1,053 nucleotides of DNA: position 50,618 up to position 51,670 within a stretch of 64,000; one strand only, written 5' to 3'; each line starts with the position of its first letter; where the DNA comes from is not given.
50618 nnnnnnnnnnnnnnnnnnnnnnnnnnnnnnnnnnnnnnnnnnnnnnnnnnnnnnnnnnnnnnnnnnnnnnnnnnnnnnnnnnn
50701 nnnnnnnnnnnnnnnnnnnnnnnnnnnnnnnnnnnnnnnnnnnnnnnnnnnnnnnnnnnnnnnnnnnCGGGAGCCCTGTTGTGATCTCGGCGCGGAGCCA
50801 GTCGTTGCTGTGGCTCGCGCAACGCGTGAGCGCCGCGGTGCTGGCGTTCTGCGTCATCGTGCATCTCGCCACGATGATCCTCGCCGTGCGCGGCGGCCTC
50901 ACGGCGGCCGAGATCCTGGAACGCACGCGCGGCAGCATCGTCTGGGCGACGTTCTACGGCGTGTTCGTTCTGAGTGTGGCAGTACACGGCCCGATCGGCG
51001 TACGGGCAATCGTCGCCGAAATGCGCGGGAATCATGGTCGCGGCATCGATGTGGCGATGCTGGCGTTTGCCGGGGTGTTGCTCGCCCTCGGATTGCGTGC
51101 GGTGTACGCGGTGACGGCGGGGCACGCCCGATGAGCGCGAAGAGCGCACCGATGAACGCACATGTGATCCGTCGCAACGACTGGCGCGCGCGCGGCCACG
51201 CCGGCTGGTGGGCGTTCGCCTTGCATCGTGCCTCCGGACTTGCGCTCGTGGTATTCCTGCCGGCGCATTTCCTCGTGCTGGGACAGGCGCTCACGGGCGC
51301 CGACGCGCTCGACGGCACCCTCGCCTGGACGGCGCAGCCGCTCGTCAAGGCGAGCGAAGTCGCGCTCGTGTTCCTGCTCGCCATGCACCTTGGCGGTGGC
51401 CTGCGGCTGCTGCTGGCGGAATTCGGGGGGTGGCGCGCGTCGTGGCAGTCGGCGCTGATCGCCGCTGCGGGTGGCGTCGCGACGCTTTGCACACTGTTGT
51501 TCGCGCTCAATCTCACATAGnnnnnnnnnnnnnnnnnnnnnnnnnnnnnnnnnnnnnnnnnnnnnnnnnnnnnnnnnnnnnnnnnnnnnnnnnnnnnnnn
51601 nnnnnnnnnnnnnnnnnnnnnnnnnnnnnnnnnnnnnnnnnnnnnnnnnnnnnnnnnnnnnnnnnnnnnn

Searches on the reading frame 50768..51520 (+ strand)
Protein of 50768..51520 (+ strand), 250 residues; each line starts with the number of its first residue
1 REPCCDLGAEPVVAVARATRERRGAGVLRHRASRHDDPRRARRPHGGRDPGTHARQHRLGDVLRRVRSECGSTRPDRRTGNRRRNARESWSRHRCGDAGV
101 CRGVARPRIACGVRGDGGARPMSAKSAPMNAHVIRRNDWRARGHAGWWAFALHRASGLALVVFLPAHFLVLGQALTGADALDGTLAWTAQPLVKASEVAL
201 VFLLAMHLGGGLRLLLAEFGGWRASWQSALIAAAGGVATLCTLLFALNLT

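Call 20: search_protein_families(library=pfam, proteins=[window:50768-51520:+], max_evalue=0.01)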
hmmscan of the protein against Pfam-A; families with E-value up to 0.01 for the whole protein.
window:50768-51520:+ (250 aa): 1 family
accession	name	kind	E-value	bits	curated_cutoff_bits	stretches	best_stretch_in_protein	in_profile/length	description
PF01127.27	Sdh_cyt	-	3.7e-11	43.6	25.8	1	143-239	16-118/122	Succinate dehydrogenase/Fumarate reductase transmembrane subunit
